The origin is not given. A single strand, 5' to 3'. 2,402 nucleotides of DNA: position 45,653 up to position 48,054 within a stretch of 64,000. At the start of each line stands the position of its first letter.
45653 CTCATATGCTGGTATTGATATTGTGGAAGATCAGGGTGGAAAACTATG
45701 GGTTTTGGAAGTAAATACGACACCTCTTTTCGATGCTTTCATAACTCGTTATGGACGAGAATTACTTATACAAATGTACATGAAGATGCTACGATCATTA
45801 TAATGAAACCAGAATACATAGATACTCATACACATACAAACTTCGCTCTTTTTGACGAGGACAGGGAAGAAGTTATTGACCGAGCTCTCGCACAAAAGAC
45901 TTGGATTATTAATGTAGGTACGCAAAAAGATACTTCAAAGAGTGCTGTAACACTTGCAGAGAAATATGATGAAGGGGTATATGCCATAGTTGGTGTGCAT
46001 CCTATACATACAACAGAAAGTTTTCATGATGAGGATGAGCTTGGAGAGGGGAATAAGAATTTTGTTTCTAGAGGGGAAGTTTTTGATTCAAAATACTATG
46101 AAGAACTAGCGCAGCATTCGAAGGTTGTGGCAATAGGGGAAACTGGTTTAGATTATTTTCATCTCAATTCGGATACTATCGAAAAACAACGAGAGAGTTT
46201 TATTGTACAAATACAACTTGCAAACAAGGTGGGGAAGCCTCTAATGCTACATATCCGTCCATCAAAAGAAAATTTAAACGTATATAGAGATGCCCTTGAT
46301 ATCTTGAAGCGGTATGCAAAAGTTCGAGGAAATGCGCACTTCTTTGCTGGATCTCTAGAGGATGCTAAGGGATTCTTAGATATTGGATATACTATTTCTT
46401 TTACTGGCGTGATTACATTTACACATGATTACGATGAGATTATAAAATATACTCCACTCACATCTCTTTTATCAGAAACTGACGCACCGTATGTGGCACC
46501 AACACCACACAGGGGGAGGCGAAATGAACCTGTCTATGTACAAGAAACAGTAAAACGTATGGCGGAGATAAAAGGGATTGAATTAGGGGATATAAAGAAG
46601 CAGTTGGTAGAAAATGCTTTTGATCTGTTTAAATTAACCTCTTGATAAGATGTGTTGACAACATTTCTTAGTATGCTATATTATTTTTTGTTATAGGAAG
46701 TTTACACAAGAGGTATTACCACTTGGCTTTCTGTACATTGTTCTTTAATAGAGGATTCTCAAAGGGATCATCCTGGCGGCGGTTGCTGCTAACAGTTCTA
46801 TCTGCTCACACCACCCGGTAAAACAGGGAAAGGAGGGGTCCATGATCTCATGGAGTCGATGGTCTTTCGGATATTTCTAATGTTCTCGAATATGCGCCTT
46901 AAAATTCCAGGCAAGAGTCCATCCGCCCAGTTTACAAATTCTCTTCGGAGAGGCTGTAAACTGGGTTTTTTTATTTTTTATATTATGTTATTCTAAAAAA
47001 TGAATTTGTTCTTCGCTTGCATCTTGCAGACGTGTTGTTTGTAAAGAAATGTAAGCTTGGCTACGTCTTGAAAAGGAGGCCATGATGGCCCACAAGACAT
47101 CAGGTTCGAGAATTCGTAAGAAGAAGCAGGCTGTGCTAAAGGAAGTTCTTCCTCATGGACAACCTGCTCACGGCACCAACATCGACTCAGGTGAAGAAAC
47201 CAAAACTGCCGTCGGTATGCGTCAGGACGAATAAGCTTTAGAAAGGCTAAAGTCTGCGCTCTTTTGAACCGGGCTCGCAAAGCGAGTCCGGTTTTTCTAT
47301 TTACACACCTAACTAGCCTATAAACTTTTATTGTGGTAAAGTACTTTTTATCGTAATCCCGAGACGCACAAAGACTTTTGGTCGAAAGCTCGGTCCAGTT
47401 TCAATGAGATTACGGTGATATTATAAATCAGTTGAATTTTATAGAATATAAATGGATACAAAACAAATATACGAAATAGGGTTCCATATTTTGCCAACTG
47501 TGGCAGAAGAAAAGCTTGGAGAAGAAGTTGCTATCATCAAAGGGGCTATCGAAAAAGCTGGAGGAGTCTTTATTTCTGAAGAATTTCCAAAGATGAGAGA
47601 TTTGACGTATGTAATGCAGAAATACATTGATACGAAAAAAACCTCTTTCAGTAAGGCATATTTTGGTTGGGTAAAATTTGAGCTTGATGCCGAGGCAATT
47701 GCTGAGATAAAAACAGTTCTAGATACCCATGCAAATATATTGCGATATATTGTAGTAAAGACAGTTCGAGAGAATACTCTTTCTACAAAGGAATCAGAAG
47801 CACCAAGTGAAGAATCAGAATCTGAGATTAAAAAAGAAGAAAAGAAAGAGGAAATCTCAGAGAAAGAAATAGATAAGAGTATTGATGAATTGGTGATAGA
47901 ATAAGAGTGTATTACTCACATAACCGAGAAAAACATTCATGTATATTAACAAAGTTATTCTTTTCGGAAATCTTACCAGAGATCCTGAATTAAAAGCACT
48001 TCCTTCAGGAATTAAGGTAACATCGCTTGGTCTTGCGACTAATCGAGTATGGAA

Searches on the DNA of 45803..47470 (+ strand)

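Call 4: search_rna_families(source=window, start=46500, end=47400, threshold=evalue, max_evalue=10, show_alignments=5)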
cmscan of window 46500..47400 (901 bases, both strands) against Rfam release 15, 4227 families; matches with E-value up to 10: 10.
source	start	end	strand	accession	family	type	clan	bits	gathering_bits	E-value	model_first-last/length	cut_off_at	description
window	46890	46980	+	RF00242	ctRNA_pT181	Gene; antisense;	-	20.4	56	7.5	1-94/94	no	ctRNA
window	47232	47302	+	RF02892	SR6_antitoxin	Gene; antisense;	-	18.8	55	2.2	1-104/104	no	Bacillus SR6 antitoxin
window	47263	47297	+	RF02629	RmaA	Gene; sRNA;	-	18.7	57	1.9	13-47/113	no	Regulator of motility and amylovoran A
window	46904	46985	+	RF01581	RUF6-5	Gene; sRNA;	-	18.4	70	0.98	1-156/156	no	Plasmodium RNA of unknown function RUF6-5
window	46925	46966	+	RF01024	mir-944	Gene; miRNA;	-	17.2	100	5.7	1-88/88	no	mir-944 microRNA precursor family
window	46632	46726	-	RF01197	snR39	Gene; snRNA; snoRNA; CD-box;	CL00054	16.3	40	7.5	1-95/95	no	Small nucleolar RNA snR39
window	47264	47371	-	RF00506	Thr_leader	Cis-reg; leader;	-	15.1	55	6.3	1-118/118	no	Threonine operon leader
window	47262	47298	+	RF03668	mir-1788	Gene; miRNA;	-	14.6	57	5.4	1-77/77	no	mir-1788 microRNA precursor family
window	46613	46662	+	RF02475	GlsR6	Gene; snRNA; snoRNA; CD-box;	-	14.1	75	1.8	1-59/59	no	Small nucleolar RNA GlsR6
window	46946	47109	+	RF01295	SCARNA7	Gene; snRNA; snoRNA; scaRNA;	-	13.9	65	0.48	1-330/330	no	Small Cajal body-specific RNA 7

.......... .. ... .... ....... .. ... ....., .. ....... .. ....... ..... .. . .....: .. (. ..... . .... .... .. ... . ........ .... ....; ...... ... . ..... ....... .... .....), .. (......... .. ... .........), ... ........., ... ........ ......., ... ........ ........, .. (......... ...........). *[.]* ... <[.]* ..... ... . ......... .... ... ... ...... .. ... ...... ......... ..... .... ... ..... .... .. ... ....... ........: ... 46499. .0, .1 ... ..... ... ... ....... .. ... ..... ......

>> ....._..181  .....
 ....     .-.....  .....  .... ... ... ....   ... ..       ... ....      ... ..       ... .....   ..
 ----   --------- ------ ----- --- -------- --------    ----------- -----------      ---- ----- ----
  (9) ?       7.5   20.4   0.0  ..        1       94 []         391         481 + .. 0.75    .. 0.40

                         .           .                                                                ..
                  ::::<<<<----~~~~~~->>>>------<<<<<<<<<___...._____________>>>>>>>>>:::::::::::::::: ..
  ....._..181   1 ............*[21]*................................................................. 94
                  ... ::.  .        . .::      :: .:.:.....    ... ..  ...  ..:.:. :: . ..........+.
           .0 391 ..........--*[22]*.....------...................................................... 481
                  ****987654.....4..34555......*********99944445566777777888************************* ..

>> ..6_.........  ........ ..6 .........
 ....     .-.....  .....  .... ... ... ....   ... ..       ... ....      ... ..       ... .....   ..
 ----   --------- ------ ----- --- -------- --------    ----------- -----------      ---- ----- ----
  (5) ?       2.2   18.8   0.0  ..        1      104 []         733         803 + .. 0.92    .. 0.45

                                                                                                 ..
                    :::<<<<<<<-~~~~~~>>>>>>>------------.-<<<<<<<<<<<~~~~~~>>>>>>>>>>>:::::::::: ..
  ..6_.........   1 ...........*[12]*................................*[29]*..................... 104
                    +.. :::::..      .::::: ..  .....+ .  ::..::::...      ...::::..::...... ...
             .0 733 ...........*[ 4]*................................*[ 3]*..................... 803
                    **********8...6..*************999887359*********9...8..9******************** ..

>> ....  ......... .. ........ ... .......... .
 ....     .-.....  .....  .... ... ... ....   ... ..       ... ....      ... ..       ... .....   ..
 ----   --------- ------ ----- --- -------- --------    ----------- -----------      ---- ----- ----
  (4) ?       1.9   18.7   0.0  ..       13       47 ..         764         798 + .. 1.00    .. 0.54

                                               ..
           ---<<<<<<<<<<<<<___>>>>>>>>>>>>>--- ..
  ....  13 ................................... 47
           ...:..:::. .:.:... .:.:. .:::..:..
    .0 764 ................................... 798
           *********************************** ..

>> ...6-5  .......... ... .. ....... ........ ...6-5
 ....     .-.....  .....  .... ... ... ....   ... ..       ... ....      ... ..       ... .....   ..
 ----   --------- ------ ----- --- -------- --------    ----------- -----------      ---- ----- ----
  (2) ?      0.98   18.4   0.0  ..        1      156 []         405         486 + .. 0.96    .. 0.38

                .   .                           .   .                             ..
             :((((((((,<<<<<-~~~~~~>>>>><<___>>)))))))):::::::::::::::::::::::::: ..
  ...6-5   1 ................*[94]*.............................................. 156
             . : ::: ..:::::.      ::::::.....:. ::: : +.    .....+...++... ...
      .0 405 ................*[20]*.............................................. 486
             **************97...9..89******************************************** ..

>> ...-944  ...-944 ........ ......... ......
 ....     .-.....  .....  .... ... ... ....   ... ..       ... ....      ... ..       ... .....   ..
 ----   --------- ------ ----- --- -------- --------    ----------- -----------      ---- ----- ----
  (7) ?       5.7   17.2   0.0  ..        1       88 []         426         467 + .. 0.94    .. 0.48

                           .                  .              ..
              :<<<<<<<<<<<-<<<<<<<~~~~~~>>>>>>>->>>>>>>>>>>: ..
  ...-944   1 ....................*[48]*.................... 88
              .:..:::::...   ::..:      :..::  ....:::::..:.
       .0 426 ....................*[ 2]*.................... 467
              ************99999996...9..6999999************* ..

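Call 35: search_rna_families(source=L018, start=4838, end=6440, threshold=evalue, max_evalue=1)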
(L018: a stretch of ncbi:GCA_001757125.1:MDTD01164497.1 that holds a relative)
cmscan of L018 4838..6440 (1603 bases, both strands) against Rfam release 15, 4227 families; matches with E-value up to 1: 0.
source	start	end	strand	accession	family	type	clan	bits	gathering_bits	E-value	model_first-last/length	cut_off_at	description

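Call 55: search_dna_similar(query=window:46655-47300:+, collection=phages, mode=distant, max_evalue=0.01, max_rows=10)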
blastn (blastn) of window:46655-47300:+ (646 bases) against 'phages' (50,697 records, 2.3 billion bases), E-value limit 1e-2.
No match.

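Call 56: search_dna_similar(query=window:46655-47300:+, collection=plasmids, mode=distant, max_evalue=0.01, max_rows=10)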
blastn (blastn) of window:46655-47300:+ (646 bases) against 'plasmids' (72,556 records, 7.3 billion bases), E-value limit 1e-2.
No match.

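Call 61: search_rna_families(source=window, start=47280, end=47470, threshold=evalue, max_evalue=10, show_alignments=2)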
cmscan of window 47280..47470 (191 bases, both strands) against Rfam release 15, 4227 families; matches with E-value up to 10: 3.
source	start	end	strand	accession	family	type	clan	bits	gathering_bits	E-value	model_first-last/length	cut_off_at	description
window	47398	47453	-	RF01318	CRISPR-DR5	Gene; CRISPR;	CL00015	19.6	40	0.9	1-37/37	no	CRISPR RNA direct repeat element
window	47398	47421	-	RF01330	CRISPR-DR16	Gene; CRISPR;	-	14.3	35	1.3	1-37/37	no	CRISPR RNA direct repeat element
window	47373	47470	+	RF02777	OppA_thermometer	Cis-reg; thermoregulator;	-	8.7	290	2.7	1-169/304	3'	OppA 5' UTR thermometer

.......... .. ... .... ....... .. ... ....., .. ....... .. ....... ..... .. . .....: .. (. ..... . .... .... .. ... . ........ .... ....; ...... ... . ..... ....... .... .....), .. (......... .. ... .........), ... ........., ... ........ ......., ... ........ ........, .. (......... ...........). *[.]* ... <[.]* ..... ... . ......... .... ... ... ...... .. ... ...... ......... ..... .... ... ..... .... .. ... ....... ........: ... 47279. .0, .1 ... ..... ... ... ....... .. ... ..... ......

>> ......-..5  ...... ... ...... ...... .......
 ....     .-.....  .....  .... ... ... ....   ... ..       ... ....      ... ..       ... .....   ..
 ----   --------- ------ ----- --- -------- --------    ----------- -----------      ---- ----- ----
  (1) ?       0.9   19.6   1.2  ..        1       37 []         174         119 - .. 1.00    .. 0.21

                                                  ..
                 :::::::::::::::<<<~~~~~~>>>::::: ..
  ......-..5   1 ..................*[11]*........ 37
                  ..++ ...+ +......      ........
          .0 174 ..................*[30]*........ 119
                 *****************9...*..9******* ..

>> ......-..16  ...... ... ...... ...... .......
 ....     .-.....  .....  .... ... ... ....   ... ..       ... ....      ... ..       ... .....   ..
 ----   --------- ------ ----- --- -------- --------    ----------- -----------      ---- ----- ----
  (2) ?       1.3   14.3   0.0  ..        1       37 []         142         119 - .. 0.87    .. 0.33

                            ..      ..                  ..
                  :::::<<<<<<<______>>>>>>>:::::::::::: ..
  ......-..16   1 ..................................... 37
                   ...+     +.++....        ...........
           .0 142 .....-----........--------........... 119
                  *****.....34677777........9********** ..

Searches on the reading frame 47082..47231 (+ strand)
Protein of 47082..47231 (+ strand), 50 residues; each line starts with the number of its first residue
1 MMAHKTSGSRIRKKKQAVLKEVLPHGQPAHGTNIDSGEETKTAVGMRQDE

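Call 37: find_homologous_proteins(query=window:47082-47231:+, max_evalue=10)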
Query window:47082-47231:+ (50 aa): 1 proteins with E <= 10 among 1 candidates.
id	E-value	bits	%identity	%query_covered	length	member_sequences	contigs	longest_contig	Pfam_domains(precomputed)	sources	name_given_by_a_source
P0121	3.2e-24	100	100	98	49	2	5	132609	-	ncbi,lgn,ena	-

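Call 42: search_protein_representatives(protein=window:47082-47231:+)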
Query: 50 residues. Proteins with E-value up to 0.001 (for the whole library): 2; up to 1e-10: 1; up to 1e-30: 0. The best 2 are listed.
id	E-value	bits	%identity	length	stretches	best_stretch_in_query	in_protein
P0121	1.0e-24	99.7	100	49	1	2-50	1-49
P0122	1.5e-09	52.9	50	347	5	13-39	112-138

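Call 74: search_protein_families(library=pfam, max_evalue=1, proteins=[window:47082-47231:+])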
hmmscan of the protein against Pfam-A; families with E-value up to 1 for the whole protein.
seq(50 aa): 0 families

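Call 75: search_protein_families(library=ncbifam, max_evalue=1, proteins=[window:47082-47231:+])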
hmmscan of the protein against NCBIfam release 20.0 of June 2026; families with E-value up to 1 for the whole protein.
seq(50 aa): 0 families

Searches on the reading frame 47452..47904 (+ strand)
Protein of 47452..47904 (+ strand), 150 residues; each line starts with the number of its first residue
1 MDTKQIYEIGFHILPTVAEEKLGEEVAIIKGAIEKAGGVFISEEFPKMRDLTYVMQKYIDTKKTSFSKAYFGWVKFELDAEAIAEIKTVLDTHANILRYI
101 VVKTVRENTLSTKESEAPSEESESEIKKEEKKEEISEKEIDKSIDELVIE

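Call 11: find_encoding_contigs(protein=window:47452-47904:+, flank=6000, max_places=10)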
Protein window:47452-47904:+ (150 aa): 23 contigs read that carry it; 10 places shown.
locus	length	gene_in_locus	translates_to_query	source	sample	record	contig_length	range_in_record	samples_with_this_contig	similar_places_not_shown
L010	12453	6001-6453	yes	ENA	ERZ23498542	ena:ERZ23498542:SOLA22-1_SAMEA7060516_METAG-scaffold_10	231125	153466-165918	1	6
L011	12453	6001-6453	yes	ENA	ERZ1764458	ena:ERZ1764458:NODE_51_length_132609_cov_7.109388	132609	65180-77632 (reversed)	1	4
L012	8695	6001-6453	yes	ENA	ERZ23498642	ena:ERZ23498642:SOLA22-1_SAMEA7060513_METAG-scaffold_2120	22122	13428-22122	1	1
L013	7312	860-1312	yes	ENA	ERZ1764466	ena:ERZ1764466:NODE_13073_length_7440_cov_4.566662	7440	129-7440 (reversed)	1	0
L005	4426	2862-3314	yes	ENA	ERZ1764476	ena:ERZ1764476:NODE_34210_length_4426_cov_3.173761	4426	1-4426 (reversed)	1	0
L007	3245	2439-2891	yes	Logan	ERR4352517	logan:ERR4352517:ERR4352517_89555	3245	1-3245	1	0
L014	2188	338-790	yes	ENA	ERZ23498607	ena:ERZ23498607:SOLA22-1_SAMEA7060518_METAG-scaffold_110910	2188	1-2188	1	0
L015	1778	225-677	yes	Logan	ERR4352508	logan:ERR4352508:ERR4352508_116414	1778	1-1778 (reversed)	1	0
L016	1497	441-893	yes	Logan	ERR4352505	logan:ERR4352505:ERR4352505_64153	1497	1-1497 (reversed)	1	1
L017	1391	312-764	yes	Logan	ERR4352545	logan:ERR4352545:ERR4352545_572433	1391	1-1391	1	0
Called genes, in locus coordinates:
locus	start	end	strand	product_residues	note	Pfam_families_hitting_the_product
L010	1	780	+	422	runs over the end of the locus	PF00675:Peptidase_M16, PF05193:Peptidase_M16_C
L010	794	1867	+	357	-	PF01594:AI-2E_transport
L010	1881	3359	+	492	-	PF00133:tRNA-synt_1, PF01406:tRNA-synt_1e (faint), PF09334:tRNA-synt_1g, PF00133:tRNA-synt_1, PF19303:Anticodon_3 (weak)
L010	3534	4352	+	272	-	PF07478:Dala_Dala_lig_C, PF08443:RimK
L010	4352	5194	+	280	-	PF01026:TatD_DNase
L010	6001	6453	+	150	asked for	PF01250:Ribosomal_S6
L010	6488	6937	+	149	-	PF00436:SSB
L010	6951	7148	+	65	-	PF01084:Ribosomal_S18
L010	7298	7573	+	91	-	-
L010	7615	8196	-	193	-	PF08207:EFP_N, PF09285:Elong-fact-P_C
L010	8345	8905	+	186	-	-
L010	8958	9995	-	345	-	PF00154:RecA_N, PF06745:ATPase, PF08423:Rad51, PF27531:MT3502_N (faint), PF01637:ATPase_2 (weak), PF21096:RecA_C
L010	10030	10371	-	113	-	PF09136:Glucodextran_B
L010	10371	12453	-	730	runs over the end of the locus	PF17854:FtsK_alpha, PF01580:FtsK_SpoIIIE, PF01935:DUF87 (faint), PF09397:FtsK_gamma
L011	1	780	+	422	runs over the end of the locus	PF00675:Peptidase_M16, PF05193:Peptidase_M16_C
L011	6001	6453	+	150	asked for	PF01250:Ribosomal_S6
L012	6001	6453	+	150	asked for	PF01250:Ribosomal_S6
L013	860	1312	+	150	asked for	PF01250:Ribosomal_S6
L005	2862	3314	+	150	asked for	PF01250:Ribosomal_S6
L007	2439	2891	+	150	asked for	PF01250:Ribosomal_S6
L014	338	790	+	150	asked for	PF01250:Ribosomal_S6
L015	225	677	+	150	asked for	PF01250:Ribosomal_S6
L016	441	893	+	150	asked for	PF01250:Ribosomal_S6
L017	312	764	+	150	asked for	PF01250:Ribosomal_S6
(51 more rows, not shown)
